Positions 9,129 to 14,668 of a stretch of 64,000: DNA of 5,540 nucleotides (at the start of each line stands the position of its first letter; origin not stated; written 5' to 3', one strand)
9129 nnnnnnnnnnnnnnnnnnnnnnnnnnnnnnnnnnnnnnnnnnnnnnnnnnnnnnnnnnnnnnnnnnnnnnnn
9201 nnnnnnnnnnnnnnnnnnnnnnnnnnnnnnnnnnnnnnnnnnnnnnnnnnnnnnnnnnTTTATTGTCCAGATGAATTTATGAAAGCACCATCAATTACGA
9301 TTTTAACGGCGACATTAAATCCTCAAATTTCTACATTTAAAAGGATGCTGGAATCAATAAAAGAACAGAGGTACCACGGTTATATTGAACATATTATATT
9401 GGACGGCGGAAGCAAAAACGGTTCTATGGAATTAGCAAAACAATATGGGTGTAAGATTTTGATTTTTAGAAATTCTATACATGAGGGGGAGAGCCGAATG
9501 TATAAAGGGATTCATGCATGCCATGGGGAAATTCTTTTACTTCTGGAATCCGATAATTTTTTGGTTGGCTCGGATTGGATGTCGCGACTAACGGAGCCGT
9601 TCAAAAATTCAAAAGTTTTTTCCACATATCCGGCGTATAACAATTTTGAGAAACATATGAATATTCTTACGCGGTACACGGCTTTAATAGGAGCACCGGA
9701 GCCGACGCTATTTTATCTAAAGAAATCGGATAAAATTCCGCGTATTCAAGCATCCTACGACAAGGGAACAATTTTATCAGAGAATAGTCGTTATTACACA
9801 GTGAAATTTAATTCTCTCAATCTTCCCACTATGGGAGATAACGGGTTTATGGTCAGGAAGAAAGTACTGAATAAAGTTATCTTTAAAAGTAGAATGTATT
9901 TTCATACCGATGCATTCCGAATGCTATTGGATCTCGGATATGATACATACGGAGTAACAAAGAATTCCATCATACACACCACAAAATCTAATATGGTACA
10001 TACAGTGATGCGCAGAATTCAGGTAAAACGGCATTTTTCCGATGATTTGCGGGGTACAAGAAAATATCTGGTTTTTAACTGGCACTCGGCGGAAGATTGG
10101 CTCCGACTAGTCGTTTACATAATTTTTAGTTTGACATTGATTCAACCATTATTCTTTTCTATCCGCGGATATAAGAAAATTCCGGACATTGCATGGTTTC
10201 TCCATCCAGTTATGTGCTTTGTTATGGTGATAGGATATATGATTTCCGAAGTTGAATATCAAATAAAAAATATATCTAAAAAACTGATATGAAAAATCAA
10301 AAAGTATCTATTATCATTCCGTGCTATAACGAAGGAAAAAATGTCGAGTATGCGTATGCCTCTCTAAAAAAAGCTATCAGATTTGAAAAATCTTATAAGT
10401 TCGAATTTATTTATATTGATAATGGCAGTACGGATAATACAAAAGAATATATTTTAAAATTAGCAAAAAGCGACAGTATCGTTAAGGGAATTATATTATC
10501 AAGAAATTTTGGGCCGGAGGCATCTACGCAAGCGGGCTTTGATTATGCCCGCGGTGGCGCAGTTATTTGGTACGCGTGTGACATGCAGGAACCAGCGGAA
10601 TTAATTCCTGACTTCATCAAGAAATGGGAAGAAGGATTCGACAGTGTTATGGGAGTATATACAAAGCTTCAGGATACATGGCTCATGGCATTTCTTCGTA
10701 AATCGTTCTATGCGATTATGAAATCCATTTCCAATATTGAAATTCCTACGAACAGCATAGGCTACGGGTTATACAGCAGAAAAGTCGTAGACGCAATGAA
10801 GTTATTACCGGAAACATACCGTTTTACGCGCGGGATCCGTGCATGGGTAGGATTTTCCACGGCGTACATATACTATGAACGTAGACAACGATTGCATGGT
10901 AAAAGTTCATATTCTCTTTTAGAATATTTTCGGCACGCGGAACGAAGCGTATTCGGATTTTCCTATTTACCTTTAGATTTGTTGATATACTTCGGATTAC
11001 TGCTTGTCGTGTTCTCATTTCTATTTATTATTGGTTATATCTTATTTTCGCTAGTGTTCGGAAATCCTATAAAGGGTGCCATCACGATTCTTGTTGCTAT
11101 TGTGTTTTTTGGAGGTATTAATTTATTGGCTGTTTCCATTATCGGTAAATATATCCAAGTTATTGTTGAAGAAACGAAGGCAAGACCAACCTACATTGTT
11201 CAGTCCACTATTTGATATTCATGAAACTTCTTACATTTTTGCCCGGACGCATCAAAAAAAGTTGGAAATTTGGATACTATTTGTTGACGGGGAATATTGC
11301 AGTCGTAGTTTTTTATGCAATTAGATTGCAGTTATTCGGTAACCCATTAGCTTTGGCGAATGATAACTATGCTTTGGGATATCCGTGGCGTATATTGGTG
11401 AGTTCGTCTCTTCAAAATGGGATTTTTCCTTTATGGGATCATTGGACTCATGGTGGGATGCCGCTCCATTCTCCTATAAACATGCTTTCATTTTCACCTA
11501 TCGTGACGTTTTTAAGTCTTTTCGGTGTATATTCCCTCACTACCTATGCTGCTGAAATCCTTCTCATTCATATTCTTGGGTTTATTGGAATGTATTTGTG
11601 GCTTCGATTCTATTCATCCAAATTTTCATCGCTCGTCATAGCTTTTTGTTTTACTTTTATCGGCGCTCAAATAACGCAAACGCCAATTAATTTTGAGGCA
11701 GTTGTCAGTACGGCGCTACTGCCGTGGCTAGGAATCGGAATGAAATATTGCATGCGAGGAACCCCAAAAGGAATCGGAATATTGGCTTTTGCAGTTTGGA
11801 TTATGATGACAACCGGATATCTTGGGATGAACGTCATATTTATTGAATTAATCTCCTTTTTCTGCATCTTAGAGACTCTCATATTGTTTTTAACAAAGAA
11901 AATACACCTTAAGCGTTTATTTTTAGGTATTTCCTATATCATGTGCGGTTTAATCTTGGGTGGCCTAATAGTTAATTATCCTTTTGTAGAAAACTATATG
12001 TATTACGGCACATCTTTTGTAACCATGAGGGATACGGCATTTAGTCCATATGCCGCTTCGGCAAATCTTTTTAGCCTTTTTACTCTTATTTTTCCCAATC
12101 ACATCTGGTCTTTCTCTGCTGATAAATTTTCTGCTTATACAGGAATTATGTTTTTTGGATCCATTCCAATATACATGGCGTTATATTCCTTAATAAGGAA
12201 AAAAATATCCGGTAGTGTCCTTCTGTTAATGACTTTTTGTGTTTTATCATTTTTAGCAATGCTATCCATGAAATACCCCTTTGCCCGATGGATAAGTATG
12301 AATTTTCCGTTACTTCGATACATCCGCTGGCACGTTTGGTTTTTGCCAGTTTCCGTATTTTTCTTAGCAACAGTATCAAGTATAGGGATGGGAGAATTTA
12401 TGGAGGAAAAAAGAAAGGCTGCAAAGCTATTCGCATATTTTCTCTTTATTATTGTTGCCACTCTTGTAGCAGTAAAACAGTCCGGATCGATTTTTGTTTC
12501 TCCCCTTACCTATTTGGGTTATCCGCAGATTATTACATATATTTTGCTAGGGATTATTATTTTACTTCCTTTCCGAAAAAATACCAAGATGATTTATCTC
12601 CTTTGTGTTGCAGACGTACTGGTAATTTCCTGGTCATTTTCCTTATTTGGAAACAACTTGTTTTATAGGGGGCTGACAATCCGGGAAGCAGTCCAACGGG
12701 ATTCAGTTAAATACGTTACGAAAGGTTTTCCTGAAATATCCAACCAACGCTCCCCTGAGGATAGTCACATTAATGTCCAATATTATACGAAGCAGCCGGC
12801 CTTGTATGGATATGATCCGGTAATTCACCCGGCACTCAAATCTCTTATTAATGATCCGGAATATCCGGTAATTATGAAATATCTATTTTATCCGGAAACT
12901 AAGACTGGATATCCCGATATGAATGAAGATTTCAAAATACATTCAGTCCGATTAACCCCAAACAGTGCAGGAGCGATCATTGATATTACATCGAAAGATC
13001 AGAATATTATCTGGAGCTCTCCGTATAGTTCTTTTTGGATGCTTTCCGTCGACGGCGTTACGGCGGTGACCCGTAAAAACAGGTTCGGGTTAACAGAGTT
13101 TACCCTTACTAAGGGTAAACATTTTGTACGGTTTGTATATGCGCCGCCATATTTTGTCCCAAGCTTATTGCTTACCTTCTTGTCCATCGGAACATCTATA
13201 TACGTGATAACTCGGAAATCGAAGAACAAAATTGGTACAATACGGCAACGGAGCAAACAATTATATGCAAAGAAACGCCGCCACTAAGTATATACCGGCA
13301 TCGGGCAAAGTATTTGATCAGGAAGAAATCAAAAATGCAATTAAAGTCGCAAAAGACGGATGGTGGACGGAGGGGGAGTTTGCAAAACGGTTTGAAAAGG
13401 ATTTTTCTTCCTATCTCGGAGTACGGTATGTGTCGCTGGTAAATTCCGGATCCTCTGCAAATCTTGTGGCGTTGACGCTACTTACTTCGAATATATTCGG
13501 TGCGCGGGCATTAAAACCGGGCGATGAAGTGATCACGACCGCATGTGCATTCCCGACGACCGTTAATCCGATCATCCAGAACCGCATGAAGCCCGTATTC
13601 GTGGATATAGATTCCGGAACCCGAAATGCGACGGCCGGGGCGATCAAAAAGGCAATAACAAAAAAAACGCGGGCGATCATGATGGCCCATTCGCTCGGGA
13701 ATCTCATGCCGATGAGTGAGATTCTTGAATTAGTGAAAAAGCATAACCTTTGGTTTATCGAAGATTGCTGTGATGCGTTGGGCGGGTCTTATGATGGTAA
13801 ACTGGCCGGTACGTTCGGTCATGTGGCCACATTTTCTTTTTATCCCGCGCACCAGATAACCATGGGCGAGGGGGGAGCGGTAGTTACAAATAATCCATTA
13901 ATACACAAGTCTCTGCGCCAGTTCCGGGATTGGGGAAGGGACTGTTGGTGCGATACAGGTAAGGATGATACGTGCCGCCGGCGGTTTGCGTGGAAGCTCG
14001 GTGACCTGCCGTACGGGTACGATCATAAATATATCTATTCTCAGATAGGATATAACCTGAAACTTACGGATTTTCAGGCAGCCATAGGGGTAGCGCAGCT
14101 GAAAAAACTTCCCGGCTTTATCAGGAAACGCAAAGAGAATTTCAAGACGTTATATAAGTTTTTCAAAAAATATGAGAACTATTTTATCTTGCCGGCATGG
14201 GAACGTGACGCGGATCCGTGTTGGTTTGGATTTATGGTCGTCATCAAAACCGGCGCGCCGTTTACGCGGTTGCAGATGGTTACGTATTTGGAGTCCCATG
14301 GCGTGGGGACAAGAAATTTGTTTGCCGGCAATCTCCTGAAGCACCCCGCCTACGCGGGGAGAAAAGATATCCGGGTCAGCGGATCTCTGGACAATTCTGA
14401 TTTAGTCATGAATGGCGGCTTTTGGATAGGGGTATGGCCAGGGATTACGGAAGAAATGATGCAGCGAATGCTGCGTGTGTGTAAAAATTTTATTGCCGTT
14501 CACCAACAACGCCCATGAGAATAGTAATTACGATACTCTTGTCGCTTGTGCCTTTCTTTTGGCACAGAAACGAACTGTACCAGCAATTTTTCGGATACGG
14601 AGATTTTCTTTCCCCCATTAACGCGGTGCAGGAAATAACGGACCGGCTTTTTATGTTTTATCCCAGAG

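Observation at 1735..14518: CDP-3,6-dideoxyhexose core (ddhA-ddhB ... ddhC) combined with a YerE-like ThDP enzyme, a DmpF/DmpG-type aldehyde-dehydrogenase/aldolase pair and an AspC-type aminotransferase: candidate pathway for a novel C-branched or extended deoxysugar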

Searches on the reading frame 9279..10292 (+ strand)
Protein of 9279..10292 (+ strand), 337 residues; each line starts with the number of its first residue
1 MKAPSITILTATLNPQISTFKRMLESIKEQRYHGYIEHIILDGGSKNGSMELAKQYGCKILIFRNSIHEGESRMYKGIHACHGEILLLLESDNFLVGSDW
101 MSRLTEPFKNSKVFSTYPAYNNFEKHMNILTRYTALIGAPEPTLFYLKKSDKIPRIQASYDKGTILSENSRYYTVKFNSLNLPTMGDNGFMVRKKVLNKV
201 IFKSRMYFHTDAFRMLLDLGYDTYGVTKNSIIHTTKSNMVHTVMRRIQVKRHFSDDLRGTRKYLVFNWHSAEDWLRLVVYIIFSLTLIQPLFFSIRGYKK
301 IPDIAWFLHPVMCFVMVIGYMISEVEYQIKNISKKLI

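Call 3: search_protein_families(library=pfam, proteins=[window:9279-10292:+])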
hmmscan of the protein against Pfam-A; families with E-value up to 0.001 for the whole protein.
window:9279-10292:+ (337 aa): 2 families
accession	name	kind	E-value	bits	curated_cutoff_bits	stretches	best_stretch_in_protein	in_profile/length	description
PF00535.33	Glycos_transf_2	-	3e-10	40.7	23.3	1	9-146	3-132/168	Glycosyl transferase family 2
PF02348.25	CTP_transf_3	-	0.00025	21.3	22.6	1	29-113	32-119/217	Cytidylyltransferase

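Call 4: search_protein_families(library=ncbifam, proteins=[window:9279-10292:+])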
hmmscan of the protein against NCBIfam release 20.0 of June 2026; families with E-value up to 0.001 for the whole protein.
window:9279-10292:+ (337 aa): 4 families
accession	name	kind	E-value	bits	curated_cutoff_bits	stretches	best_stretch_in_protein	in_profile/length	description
TIGR04283.1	glyco_like_mftF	equivalog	1.7e-08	34.3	182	1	18-115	12-105/221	TIGR04283 family arsenosugar biosynthesis glycosyltransferase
TIGR03965.1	mycofact_glyco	equivalog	1.9e-06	27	280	1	16-135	85-206/467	mycofactocin biosynthesis glycosyltransferase MftF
TIGR04182.1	glyco_TIGR04182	equivalog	0.0002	20.9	325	1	6-110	2-99/293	S-layer glycoprotein N-glycosyltransferase AglJ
TIGR04242.1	nodulat_NodC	equivalog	0.00069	18.7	550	1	3-117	47-165/395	chitooligosaccharide synthase NodC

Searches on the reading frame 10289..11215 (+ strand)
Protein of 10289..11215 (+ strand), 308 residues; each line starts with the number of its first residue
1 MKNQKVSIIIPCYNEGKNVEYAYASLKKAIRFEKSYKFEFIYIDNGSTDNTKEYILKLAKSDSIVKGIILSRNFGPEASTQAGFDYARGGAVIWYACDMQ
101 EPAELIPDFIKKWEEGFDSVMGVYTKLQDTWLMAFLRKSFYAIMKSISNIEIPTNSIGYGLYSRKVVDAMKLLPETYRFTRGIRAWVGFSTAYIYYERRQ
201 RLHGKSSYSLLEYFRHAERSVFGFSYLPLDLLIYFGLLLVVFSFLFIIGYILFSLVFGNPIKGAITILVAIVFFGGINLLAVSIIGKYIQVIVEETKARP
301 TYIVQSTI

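Call 3: search_protein_families(library=pfam, proteins=[window:10289-11215:+])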
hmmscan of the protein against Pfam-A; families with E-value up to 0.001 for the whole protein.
window:10289-11215:+ (308 aa): 2 families
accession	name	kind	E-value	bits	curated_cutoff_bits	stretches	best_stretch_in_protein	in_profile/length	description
PF00535.33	Glycos_transf_2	-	3.6e-26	92.5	23.3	1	7-168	1-165/168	Glycosyl transferase family 2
PF10111.15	Glyco_tranf_2_2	-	0.00043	20.3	27.3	1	7-97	1-90/276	Glycosyltransferase like family 2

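Call 4: search_protein_families(library=ncbifam, proteins=[window:10289-11215:+])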
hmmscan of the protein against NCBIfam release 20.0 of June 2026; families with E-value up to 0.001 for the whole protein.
window:10289-11215:+ (308 aa): 11 families
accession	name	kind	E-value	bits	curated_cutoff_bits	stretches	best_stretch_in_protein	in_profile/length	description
NF047588.1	GlcsyltransPgfSStrep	equivalog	1.2e-67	228.3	500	1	5-307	2-305/308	glycosyltransferase PgfS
NF007986.1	PRK10714.1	equivalog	1.1e-37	129.7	529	1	4-308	6-312/316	undecaprenyl-phosphate 4-deoxy-4-formamido-L-arabinose transferase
TIGR03937.1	PgaC_IcaA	equivalog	1.8e-12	47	422.3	1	3-93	44-130/407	poly-beta-1,6-N-acetyl-D-glucosamine synthase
NF047683.1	TeichurnBiosyTuaG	equivalog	8.4e-10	38.7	400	1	3-98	5-96/252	teichuronic acid biosynthesis protein TuaG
NF041875.1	EPS_EpsD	equivalog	6.5e-09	35.6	370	1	6-120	1-111/325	exopolysaccharide biosynthesis glycosyltransferase EpsD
NF050050.1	ProtGlycPglI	equivalog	3.9e-08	33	500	1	5-123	3-118/306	GalNAc(5)-diNAcBac-PP-undecaprenol beta-1,3-glucosyltransferase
NF007482.0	PRK10073.1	equivalog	5.8e-08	32.1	423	1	3-95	5-92/334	glycosyltransferase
TIGR04283.1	glyco_like_mftF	equivalog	1.1e-05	25.1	182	1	6-113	1-97/221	TIGR04283 family arsenosugar biosynthesis glycosyltransferase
NF058614.1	PPMAGASynPpgS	equivalog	0.00018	21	370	1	6-94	2-80/226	polyprenyl-phospho-N-acetylgalactosaminyl synthase PpgS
NF038302.1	EPS_HpsE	equivalog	0.00021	20.3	300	1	6-62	3-58/307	hormogonium polysaccharide biosynthesis glycosyltransferase HpsE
NF010496.0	PRK13915.1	equivalog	0.00024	20.3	262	1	3-54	30-80/307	glucosyl-3-phosphoglycerate synthase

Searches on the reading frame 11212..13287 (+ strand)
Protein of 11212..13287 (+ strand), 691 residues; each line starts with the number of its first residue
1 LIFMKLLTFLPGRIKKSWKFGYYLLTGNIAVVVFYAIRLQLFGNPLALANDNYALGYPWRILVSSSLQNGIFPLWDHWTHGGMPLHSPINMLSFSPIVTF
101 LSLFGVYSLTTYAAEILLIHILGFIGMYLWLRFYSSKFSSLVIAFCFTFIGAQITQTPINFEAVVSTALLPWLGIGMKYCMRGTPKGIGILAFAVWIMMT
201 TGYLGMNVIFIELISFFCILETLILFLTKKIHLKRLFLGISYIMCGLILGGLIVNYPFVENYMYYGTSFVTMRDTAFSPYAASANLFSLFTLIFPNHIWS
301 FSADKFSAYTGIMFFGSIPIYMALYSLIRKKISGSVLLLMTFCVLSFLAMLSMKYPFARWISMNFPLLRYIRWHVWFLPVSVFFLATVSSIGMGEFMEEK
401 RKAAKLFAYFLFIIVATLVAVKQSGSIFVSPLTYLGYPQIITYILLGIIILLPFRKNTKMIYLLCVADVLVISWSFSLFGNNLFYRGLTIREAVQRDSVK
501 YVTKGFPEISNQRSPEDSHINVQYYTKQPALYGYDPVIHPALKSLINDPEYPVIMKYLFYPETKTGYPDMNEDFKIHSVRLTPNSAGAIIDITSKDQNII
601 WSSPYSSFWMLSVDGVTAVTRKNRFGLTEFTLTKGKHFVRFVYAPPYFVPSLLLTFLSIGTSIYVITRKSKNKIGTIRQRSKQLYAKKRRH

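Call 5: search_protein_families(library=pfam, proteins=[window:11212-13287:+])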
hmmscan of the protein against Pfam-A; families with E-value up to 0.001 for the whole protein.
window:11212-13287:+ (691 aa): 1 family
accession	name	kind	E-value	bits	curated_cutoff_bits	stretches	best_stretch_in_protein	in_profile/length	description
PF09586.16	YfhO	-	5.3e-08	32.1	28.5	1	576-655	756-835/835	Bacterial membrane protein YfhO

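Call 6: search_protein_families(library=ncbifam, proteins=[window:11212-13287:+])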
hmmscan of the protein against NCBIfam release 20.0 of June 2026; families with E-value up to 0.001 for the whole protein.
window:11212-13287:+ (691 aa): 2 families
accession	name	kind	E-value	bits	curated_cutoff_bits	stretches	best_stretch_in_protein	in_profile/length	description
NF047589.1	GlcsyltransPgfM1Strep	equivalog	9.7e-08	30.5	1400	1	589-666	874-951/955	glycosyltransferase PgfM1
NF047590.1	GlcsyltransPgfM2Strep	equivalog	1.2e-05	23.7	1500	1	586-671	798-882/884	glycosyltransferase PgfM2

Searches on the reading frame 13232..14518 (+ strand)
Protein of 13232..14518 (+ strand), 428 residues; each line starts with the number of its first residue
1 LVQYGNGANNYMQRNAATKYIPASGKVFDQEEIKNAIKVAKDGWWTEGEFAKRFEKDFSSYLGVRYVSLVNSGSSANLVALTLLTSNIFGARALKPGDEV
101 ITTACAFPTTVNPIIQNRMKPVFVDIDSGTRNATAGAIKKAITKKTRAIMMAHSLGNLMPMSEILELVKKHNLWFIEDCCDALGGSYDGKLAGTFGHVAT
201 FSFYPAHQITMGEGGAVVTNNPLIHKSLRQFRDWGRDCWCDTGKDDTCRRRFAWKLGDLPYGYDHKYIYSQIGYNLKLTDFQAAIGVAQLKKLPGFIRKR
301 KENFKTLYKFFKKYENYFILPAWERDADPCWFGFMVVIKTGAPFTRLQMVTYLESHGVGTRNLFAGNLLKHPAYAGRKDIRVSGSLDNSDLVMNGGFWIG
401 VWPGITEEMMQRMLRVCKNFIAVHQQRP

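Call 5: search_protein_families(library=pfam, proteins=[window:13232-14518:+])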
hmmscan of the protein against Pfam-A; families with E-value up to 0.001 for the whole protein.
window:13232-14518:+ (428 aa): 2 families
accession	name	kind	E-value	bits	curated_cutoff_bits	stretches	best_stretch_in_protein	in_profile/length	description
PF01041.23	DegT_DnrJ_EryC1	-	4.5e-94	316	19.8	1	29-413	4-355/360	DegT/DnrJ/EryC1/StrS aminotransferase family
PF00266.25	Aminotran_5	-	0.00087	18.8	21.5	0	71-183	69-180/371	Aminotransferase class-V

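Call 6: search_protein_families(library=ncbifam, proteins=[window:13232-14518:+])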
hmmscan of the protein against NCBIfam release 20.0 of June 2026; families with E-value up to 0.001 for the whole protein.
window:13232-14518:+ (428 aa): 12 families
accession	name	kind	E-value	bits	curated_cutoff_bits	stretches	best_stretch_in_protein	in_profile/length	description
NF011936.0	PRK15407.1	equivalog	2.7e-187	622.8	423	1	5-423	21-438/440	lipopolysaccharide biosynthesis protein RfbH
TIGR03588.1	PseC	equivalog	5.3e-58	196.7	423.5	1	21-361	2-324/380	UDP-4-amino-4,6-dideoxy-N-acetyl-beta-L-altrosamine transaminase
TIGR04181.1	NHT_00031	hypoth_equivalog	5e-51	173.7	420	2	27-230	7-219/359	LegC family aminotransferase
NF008687.0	PRK11706.1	equivalog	9e-42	143.1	375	1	32-417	16-370/375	dTDP-4-amino-4,6-dideoxygalactose transaminase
NF008658.2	PRK11658.1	equivalog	6.5e-41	140.2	631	1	19-370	3-330/379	UDP-4-amino-4-deoxy-L-arabinose aminotransferase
TIGR02379.1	ECA_wecE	subfamily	1.8e-34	119.1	434.85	1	32-419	16-373/376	dTDP-4-amino-4,6-dideoxy-D-glucose transaminase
TIGR04427.1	PLP_DesI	equivalog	2.8e-29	102.4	650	1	27-238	28-231/390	dTDP-4-dehydro-6-deoxyglucose aminotransferase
NF005817.0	PRK07683.1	equivalog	6.5e-07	28.4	575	1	93-178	109-200/387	aminotransferase A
NF004770.0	PRK06108.1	subfamily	5.5e-05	22.1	422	1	93-178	116-209/396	pyridoxal phosphate-dependent aminotransferase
TIGR01977.1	am_tr_V_EF2568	hypoth_equivalog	7.9e-05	21.8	377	1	86-184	77-179/376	cysteine desulfurase family protein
NF005744.0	PRK07568.1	subfamily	0.00016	20.6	389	1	94-178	109-201/398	pyridoxal phosphate-dependent aminotransferase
NF040779.1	Sec_lyase_SclA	exception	0.00026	20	525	1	87-182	75-176/378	selenocysteine lyase SclA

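Call 70: search_solved_structures(query=window:13265-14518:+, max_evalue=1e-30, show_alignments=0)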
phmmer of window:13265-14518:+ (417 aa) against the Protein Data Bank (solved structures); distinct sequences matched with E-value up to 1e-30: 23.
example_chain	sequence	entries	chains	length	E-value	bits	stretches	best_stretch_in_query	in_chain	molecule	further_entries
3bcx_A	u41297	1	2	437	5.5e-143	479.9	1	6-409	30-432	CDP-6-deoxy-L-threo-D-glycero-4-hexulose-3-dehydrase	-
3bb8_A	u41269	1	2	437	9.8e-142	475.8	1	6-409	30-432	CDP-4-keto-6-deoxy-D-glucose-3-dehydrase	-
2gms_A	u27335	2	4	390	1.1e-55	192.3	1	11-389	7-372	Putative pyridoxamine 5-phosphate-dependent dehydrase, Wbdk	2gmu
3b8x_A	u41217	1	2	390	5.9e-55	189.9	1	11-389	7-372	Pyridoxamine 5-phosphate-dependent dehydrase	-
2r0t_A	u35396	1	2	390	6.2e-55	189.8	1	11-389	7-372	Pyridoxamine 5-phosphate-dependent dehydrase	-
3gr9_A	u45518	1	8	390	9.9e-55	189.1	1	11-389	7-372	ColD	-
9wvy_A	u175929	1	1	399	1.9e-52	181.6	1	16-368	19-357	Putative NDP-4-keto-6-deoxyglucose-3-dehydratase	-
7b0m_AAA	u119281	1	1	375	5.1e-46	160.4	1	34-213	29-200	Sugar aminotransferase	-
7b0d_A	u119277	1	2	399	4.1e-45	157.4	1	19-225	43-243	Glutamine--scyllo-inositol transaminase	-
3bn1_A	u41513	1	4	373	1.6e-39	139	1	33-226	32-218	Perosamine synthetase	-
3dr7_A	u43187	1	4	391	1.9e-39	138.7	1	33-226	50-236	Putative perosamine synthetase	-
3dr4_A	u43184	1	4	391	2.7e-39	138.3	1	33-226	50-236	Putative perosamine synthetase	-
2fn6_A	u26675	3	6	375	2.3e-35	125.3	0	15-224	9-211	AMINOTRANSFERASE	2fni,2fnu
7l7x_AAA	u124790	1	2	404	3.9e-35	124.6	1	30-313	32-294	DegT/DnrJ/EryC1/StrS aminotransferase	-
4lc3_A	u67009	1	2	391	1.6e-34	122.6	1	7-211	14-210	Putative UDP-4-amino-4-deoxy-l-arabinose--oxoglutarate aminotransferase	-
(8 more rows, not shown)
